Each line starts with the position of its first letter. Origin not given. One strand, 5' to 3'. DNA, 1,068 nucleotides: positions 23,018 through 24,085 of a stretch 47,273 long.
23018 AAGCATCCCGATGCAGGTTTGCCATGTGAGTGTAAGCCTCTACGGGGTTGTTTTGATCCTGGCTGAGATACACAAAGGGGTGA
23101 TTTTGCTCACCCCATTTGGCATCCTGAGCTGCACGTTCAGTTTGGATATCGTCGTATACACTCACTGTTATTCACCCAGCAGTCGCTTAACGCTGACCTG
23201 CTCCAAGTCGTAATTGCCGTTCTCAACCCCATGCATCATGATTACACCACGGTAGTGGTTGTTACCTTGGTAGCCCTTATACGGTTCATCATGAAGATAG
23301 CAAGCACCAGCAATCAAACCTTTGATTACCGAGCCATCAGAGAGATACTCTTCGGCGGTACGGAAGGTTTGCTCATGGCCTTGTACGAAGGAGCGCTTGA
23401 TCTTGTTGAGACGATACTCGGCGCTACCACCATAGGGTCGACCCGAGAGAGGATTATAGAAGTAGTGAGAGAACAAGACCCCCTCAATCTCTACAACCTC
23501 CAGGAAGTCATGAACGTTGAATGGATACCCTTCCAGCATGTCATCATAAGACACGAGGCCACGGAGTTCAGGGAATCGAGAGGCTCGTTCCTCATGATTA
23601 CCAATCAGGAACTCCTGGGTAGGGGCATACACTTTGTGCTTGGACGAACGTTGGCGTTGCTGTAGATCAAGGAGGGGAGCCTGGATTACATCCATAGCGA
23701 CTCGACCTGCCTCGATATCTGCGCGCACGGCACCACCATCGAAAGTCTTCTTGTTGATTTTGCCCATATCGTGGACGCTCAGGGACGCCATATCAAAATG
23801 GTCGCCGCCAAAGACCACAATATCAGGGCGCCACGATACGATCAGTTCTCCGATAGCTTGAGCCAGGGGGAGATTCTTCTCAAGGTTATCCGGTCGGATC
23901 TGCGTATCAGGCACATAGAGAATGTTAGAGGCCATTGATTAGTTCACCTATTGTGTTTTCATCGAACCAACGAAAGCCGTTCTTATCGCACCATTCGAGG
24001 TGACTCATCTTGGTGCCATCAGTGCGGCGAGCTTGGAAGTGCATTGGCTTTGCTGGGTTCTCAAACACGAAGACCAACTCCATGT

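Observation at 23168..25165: Possible tRNA 3'-end repair module: AT-rich CCA/polyA-polymerase-type nucleotidyltransferase next to a calcineurin-like phosphoesterase, flanking endonuclease I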

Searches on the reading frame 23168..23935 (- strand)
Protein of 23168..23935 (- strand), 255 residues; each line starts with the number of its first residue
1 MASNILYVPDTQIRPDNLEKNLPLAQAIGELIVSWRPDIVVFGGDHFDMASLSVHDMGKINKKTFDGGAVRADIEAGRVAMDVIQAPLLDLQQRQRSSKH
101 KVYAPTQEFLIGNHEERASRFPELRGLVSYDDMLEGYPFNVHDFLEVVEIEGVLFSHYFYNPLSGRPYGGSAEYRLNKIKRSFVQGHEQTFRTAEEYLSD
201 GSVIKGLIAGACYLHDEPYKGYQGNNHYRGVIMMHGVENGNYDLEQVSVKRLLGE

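Call 3: search_protein_families(library=pfam, proteins=[window:23168-23935:-], max_evalue=1)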
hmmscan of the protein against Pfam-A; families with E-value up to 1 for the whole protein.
window:23168-23935:- (255 aa): 1 family
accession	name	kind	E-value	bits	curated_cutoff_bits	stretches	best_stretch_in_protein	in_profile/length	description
PF00149.33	Metallophos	-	0.0079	17.1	21.5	1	5-153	3-116/191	Calcineurin-like phosphoesterase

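Call 4: search_protein_families(library=phrogs, proteins=[window:23168-23935:-], max_evalue=0.01)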
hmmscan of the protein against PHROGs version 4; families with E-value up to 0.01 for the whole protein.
window:23168-23935:- (255 aa): 1 family
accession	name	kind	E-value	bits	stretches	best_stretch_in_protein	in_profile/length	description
phrog_221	-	other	1.9e-45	156.7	1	1-251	110-350/367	metallo-phosphoesterase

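Call 13: search_protein_families(library=ncbifam, proteins=[window:23168-23935:-], max_evalue=1)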
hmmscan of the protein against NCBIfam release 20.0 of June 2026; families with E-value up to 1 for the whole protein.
window:23168-23935:- (255 aa): 0 families

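Call 14: search_protein_families(library=padloc, proteins=[window:23168-23935:-], max_evalue=1)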
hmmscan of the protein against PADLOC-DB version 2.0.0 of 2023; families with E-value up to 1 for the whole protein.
window:23168-23935:- (255 aa): 0 families

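Call 16: search_solved_structures(query=window:23168-23935:-, max_evalue=10, show_alignments=2)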
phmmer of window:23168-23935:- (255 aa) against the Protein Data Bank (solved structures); distinct sequences matched with E-value up to 10: 0.

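Call 33: search_dna_similar(query=window:23168-23935:-, collection=phages, mode=protein, max_rows=40, rows=spread, max_evalue=0.00001)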
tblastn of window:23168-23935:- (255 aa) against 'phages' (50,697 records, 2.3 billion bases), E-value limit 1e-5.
Records with a match: 482; places in all: 484; records where one place covers at least 80% of the query: 482.
Best place of each record, by identity: 60-80% 5; <60% 477.
By first word of the organism name: Pseudomonas 283; Acinetobacter 167; Vibrio 9; phage 6; Rheinheimera 3; Rhizobium 3; Bruynoghevirus 2; Methylophilales 2; Pectobacterium 1; Alcaligenes 1; and 5 more.
By host as written in the record: Pseudomonas aeruginosa 91; Acinetobacter baumannii 59; - 44; Pseudomonas aeruginosa PAO1 42; Pseudomonas syringae pv. actinidiae 18; Pseudomonas aeruginosa PAK 10; Pseudomonas sp. 9; Acinetobacter pittii 8; and 133 more.
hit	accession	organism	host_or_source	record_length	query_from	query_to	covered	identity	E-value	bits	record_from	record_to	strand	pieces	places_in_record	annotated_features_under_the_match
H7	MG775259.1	Pseudomonas phage Bjorn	Pseudomonas sp. CT12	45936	1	248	97%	63.7%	8e-96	312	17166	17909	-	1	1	hypothetical protein | endonuclease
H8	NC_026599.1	Pseudomonas phage vB_PaeP_C2-10_Ab22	Pseudomonas aeruginosa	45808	4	253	98%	49.6%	3e-64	221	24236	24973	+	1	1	ORF46: hypothetical protein | ORF47: hypothetical protein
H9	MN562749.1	Pseudomonas phage U47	Pseudomonas aeruginosa PAO1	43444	4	253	98%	49.2%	1e-63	220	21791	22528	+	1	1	putative metallophosphoesterase | hypothetical protein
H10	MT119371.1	Pseudomonas phage oldone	Pseudomonas aeruginosa PAO1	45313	4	253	98%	49.2%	1e-63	220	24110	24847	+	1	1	constituent protein | hypothetical protein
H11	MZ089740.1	Pseudomonas phage PSA37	wastewater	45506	4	253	98%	49.2%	1e-63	220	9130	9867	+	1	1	hypothetical protein (x2)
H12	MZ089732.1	Pseudomonas phage PSA13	wastewater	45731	4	253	98%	49.2%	1e-63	220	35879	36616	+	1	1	hypothetical protein (x2)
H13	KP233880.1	Pseudomonas phage PhiCHU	Pseudomonas aeruginosa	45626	4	253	98%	49.2%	5e-63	218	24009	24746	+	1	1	hypothetical protein | terminator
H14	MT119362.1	Pseudomonas phage clash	Pseudomonas aeruginosa PAO1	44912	4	253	98%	49.2%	4e-59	207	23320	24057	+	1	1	constituent protein | hypothetical protein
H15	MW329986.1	Pseudomonas phage vB_PaeP_fHoPae04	Pseudomonas aeruginosa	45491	4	253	98%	48.8%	2e-60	211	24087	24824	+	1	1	hypothetical protein (x2)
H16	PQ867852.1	phage T4S1-k141_462158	Crassostrea hongkongensis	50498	1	252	99%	44.4%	3e-62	216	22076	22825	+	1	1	metallophosphoesterase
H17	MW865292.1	Vibrio phage 172P1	Vibrio crassostreae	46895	5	252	97%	42.9%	9e-56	197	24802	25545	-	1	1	metallophos domain-containing protein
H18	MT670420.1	Pseudomonas phage phiPsa347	Pseudomonas syringae pv. actinidiae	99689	1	240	94%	44.3%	9e-55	194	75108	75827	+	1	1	hypothetical protein (x2)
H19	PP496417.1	Pseudomonas phage vB_PpuM-Roomu-2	Pseudomonas putida KT2440 and Paw85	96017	6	240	92%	44.4%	2e-52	187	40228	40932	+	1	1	metallo-phosphoesterase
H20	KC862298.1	Pseudomonas phage PAK_P2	Pseudomonas aeruginosa PAK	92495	8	240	91%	44.5%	2e-56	199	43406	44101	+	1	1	hypothetical protein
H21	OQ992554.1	Pseudomonas phage Kat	Pseudomonas aeruginosa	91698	8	240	91%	44.5%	2e-56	199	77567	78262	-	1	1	hypothetical protein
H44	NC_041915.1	Acinetobacter phage vB_AbaP_AS11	Acinetobacter baumannii 28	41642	4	240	93%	37.4%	4e-39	149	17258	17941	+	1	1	phosphoestherase with HTH domain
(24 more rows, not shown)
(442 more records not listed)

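Call 48: get_annotated_region(hit=H8, flank=4000)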
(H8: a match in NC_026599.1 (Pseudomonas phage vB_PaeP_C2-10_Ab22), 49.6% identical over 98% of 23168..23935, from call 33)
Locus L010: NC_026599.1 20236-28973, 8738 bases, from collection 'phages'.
description: Pseudomonas phage vB_PaeP_C2-10_Ab22, complete genome.
organism: Pseudomonas phage vB_PaeP_C2-10_Ab22 (NCBI taxid 1548906)
taxonomy: Viruses; Duplodnaviria; Heunggongvirae; Uroviricota; Caudoviricetes; Bruynoghevirus; Bruynoghevirus Ab22
host: Pseudomonas aeruginosa; source: sewage water sample; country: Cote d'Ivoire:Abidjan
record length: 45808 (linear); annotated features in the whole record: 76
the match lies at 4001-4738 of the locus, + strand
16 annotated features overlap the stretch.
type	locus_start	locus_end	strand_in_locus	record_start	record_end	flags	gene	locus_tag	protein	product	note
CDS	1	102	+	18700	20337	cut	ORF38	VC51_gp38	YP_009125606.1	DNA polymerase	-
CDS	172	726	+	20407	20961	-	ORF39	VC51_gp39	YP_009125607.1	Gp2.5-like ssDNA binding protein and ssDNA annealing protein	-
CDS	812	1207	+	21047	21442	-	ORF40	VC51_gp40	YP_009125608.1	endolysin; inhibits RNA polymerase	-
CDS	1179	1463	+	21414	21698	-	ORF41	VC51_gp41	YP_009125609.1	hypothetical protein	-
CDS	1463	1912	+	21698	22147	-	ORF42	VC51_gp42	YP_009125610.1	HNH endonuclease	-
CDS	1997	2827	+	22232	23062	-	ORF43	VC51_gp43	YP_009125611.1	exonuclease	-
CDS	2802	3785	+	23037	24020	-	ORF44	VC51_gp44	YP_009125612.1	hypothetical protein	-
CDS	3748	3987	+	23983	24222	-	ORF45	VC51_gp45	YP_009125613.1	endonuclease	-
CDS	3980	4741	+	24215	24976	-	ORF46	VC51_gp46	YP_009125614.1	hypothetical protein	-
CDS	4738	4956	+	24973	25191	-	ORF47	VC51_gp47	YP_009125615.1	hypothetical protein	-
CDS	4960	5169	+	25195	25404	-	ORF48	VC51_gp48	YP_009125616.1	hypothetical protein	-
CDS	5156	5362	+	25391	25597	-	ORF49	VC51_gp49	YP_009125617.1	hypothetical protein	-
CDS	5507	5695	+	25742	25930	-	ORF50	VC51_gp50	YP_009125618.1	hypothetical protein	-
CDS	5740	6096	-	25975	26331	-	ORF51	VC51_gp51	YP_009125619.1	hypothetical protein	-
CDS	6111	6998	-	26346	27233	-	ORF52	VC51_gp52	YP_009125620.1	virion structural protein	-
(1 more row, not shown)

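Call 49: get_annotated_region(hit=H17, flank=4000)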
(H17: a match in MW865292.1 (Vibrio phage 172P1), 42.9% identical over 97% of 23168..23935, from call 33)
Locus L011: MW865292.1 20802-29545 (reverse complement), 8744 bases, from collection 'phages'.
description: Vibrio phage 172P1, complete genome.
organism: Vibrio phage 172P1 (NCBI taxid 2859291)
taxonomy: Viruses; Duplodnaviria; Heunggongvirae; Uroviricota; Caudoviricetes; Zobellviridae
host: Vibrio crassostreae; source: filtered seawater; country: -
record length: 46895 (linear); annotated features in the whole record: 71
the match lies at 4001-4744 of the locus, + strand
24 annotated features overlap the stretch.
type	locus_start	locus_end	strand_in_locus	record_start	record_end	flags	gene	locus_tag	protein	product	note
CDS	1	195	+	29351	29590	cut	-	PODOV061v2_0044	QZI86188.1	hypothetical protein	-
CDS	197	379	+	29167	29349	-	-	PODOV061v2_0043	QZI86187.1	hypothetical protein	-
CDS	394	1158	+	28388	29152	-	-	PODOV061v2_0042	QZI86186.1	hypothetical protein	-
CDS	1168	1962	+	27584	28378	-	-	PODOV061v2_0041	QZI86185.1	hypothetical protein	-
CDS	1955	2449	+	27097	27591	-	-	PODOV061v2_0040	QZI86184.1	putative HNHc domain-containing protein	-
CDS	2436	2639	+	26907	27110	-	-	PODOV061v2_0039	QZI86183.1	hypothetical protein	-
CDS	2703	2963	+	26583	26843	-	-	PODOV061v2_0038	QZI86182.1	hypothetical protein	-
CDS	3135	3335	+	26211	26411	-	-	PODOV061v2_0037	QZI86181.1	hypothetical protein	-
CDS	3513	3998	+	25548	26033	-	-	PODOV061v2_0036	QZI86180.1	hypothetical protein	-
CDS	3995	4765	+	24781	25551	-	-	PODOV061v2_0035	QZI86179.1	metallophos domain-containing protein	-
CDS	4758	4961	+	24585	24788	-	-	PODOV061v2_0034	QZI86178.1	hypothetical protein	-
CDS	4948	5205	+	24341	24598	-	-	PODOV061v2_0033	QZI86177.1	hypothetical protein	-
CDS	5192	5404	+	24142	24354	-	-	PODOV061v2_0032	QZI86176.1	hypothetical protein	-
CDS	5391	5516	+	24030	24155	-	-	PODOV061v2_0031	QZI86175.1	hypothetical protein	-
CDS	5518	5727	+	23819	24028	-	-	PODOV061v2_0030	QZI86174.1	hypothetical protein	-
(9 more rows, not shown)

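Call 53: search_protein_families(library=phrogs, proteins=[L010:2802-3785:+, L010:3980-4741:+], max_evalue=0.001)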
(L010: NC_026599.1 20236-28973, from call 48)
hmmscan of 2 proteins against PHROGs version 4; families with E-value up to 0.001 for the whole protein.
L010:2802-3785:+ (327 aa): 2 families
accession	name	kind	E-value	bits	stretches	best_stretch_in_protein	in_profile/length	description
phrog_7967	-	unknown function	4.1e-156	519.8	1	1-327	1-329/329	-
phrog_1614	-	DNA, RNA and nucleotide metabolism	1.1e-07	32.9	1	20-66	28-76/268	nucleotidyltransferase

L010:3980-4741:+ (253 aa): 1 family
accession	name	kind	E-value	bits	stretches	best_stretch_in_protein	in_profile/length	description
phrog_221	-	other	6.8e-69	233.8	1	2-250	107-349/367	metallo-phosphoesterase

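Call 54: get_annotated_region(hit=H44, flank=5000)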
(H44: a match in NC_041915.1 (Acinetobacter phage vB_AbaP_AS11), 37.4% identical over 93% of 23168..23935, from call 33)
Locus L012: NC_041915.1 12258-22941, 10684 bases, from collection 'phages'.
description: Acinetobacter phage vB_AbaP_AS11, complete genome.
organism: Acinetobacter phage vB_AbaP_AS11 (NCBI taxid 1932886)
taxonomy: Viruses; Duplodnaviria; Heunggongvirae; Uroviricota; Caudoviricetes; Autographiviridae; Beijerinckvirinae; Friunavirus; Friunavirus AS11
host: Acinetobacter baumannii 28; source: -; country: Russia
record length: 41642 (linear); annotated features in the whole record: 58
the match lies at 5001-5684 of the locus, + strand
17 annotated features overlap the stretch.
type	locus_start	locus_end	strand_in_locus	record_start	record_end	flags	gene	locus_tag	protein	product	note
CDS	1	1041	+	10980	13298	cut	-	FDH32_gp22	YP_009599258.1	DNA polymerase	-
CDS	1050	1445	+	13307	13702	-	-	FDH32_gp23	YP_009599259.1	endonuclease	-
CDS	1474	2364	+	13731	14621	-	-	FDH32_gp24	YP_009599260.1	hypothetical protein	-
CDS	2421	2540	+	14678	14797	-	-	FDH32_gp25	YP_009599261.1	Zn-ribbon domain containing protein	-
CDS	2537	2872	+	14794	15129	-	-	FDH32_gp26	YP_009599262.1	hypothetical protein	-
CDS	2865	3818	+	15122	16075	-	-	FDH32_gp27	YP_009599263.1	5'-3' exonuclease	-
CDS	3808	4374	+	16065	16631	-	-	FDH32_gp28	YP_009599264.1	nucleotidyltransferase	-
CDS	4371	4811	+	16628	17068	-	-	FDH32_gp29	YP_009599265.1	endonuclease VII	-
CDS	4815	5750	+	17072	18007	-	-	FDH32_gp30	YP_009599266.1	phosphoestherase with HTH domain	-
CDS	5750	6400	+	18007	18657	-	-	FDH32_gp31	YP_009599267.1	dNMP kinase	-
CDS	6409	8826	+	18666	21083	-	-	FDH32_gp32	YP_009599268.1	RNA polymerase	RNA polymerase, T7-like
regulatory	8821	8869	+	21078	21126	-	-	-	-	terminator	-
regulatory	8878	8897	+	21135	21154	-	-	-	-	promoter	phage RNA polymerase promoter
regulatory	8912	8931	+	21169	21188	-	-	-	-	promoter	phage RNA polymerase promoter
CDS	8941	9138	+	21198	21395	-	-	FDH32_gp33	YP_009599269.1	hypothetical protein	-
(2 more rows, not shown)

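Call 55: get_annotated_region(hit=H19, flank=5000)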
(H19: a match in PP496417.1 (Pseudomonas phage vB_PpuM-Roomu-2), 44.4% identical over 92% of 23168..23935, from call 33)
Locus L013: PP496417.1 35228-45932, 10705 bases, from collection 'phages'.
description: Pseudomonas phage vB_PpuM-Roomu-2, complete genome.
organism: Pseudomonas phage vB_PpuM-Roomu-2 (NCBI taxid 3132621)
taxonomy: Viruses; Duplodnaviria; Heunggongvirae; Uroviricota; Caudoviricetes
host: Pseudomonas putida KT2440 and Paw85; source: muddy stream water; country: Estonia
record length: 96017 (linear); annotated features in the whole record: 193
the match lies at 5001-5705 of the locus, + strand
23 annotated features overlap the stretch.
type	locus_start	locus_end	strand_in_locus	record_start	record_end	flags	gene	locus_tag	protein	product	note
CDS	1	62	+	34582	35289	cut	-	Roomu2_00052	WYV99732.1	hypothetical protein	-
CDS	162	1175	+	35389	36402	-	-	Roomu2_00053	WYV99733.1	hypothetical protein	-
CDS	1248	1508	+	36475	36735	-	-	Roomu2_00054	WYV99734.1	hypothetical protein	-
CDS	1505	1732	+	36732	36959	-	-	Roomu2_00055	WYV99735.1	hypothetical protein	-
CDS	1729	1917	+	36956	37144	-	-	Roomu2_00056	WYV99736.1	hypothetical protein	-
CDS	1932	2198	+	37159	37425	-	-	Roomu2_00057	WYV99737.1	hypothetical protein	-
CDS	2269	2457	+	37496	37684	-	-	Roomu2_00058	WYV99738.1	hypothetical protein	-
CDS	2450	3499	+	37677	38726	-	-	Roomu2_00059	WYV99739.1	RNaseH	-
CDS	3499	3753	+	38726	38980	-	-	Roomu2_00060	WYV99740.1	hypothetical protein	-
CDS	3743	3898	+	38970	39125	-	-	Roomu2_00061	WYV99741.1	hypothetical protein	-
CDS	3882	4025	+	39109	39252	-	-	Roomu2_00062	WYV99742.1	hypothetical protein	-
CDS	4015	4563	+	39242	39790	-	-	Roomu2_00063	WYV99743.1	HNH endonuclease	-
CDS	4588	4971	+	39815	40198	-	-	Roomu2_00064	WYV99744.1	hypothetical protein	-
CDS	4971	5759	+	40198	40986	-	-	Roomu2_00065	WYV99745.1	metallo-phosphoesterase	-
CDS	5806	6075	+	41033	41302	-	-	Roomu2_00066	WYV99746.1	hypothetical protein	-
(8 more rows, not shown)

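Call 57: search_protein_families(library=phrogs, proteins=[L012:3808-4374:+, L012:4815-5750:+, L012:4371-4811:+, L013:4588-4971:+, L013:162-1175:+, L011:3513-3998:+, L011:1168-1962:+, L011:394-1158:+], max_evalue=0.001)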
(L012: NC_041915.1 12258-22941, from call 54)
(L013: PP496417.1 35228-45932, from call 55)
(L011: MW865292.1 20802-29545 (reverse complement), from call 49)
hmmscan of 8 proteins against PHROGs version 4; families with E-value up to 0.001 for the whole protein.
L012:3808-4374:+ (188 aa): 1 family
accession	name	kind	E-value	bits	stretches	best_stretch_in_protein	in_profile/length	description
phrog_1614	-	DNA, RNA and nucleotide metabolism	2.3e-44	153.1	1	1-185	10-207/268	nucleotidyltransferase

L012:4815-5750:+ (311 aa): 3 families
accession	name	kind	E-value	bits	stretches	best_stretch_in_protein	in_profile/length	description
phrog_221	-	other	1.4e-77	262.4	1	2-310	57-359/367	metallo-phosphoesterase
phrog_1740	-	transcription regulation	0.00056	19.5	1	4-47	164-208/567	RNA polymerase sigma factor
phrog_3855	-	DNA, RNA and nucleotide metabolism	0.00063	21.1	0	14-49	70-105/115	HTH DNA binding protein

L012:4371-4811:+ (146 aa): 6 families
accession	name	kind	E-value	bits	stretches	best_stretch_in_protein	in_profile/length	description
phrog_423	-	DNA, RNA and nucleotide metabolism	6.2e-48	163.7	1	2-144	2-143/159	endonuclease VII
phrog_11865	-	DNA, RNA and nucleotide metabolism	6e-25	88.6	1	46-137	2-93/95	endonuclease VII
phrog_20005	-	DNA, RNA and nucleotide metabolism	1.4e-11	45.3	1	77-140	8-67/69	endonuclease VII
phrog_2914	-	DNA, RNA and nucleotide metabolism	1.3e-09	39.1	1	17-70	89-138/190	endonuclease VII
phrog_307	-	DNA, RNA and nucleotide metabolism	2.8e-09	38.4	1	17-65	114-157/334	endonuclease VII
phrog_2633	-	DNA, RNA and nucleotide metabolism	2.9e-09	38.2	1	17-70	76-122/142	endonuclease VII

L013:4588-4971:+ (127 aa): 0 families

L013:162-1175:+ (337 aa): 1 family
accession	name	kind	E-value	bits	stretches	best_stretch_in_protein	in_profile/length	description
phrog_2544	-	unknown function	2.9e-94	317.5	1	1-337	1-362/362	-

L011:3513-3998:+ (161 aa): 5 families
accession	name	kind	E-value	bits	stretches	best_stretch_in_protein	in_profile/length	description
phrog_3106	-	DNA, RNA and nucleotide metabolism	2.6e-17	64.4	1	3-133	113-237/252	HNH endonuclease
phrog_1985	-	DNA, RNA and nucleotide metabolism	1.6e-14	55.3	1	10-122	13-128/184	HNH endonuclease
phrog_589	-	DNA, RNA and nucleotide metabolism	9.9e-05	23.1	1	56-129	88-151/179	HNH endonuclease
phrog_4234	-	DNA, RNA and nucleotide metabolism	0.00016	22.4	1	58-123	28-89/130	HNH endonuclease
phrog_144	-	DNA, RNA and nucleotide metabolism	0.00017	22.3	1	58-139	83-155/175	HNH endonuclease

L011:1168-1962:+ (264 aa): 1 family
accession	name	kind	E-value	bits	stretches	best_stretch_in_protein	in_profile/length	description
phrog_107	-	DNA, RNA and nucleotide metabolism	3e-63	215.8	1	3-248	118-368/542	exonuclease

L011:394-1158:+ (254 aa): 3 families
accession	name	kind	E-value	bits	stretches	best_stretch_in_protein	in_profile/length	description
phrog_862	-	unknown function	2.7e-25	90.7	1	8-240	21-258/276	-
phrog_6599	-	unknown function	2.7e-15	57.8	1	8-248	7-242/245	-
phrog_2544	-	unknown function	1.6e-05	25.6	1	114-246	202-340/362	-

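Call 59: search_solved_structures(query=A5, max_evalue=10, show_alignments=3)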
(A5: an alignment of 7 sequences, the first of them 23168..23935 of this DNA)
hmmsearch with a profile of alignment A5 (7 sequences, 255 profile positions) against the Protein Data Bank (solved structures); distinct sequences matched with E-value up to 10: 1.
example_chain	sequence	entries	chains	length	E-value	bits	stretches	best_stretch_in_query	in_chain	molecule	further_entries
6y32_B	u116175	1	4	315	1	11.6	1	7-42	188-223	Signal recognition particle receptor subunit alpha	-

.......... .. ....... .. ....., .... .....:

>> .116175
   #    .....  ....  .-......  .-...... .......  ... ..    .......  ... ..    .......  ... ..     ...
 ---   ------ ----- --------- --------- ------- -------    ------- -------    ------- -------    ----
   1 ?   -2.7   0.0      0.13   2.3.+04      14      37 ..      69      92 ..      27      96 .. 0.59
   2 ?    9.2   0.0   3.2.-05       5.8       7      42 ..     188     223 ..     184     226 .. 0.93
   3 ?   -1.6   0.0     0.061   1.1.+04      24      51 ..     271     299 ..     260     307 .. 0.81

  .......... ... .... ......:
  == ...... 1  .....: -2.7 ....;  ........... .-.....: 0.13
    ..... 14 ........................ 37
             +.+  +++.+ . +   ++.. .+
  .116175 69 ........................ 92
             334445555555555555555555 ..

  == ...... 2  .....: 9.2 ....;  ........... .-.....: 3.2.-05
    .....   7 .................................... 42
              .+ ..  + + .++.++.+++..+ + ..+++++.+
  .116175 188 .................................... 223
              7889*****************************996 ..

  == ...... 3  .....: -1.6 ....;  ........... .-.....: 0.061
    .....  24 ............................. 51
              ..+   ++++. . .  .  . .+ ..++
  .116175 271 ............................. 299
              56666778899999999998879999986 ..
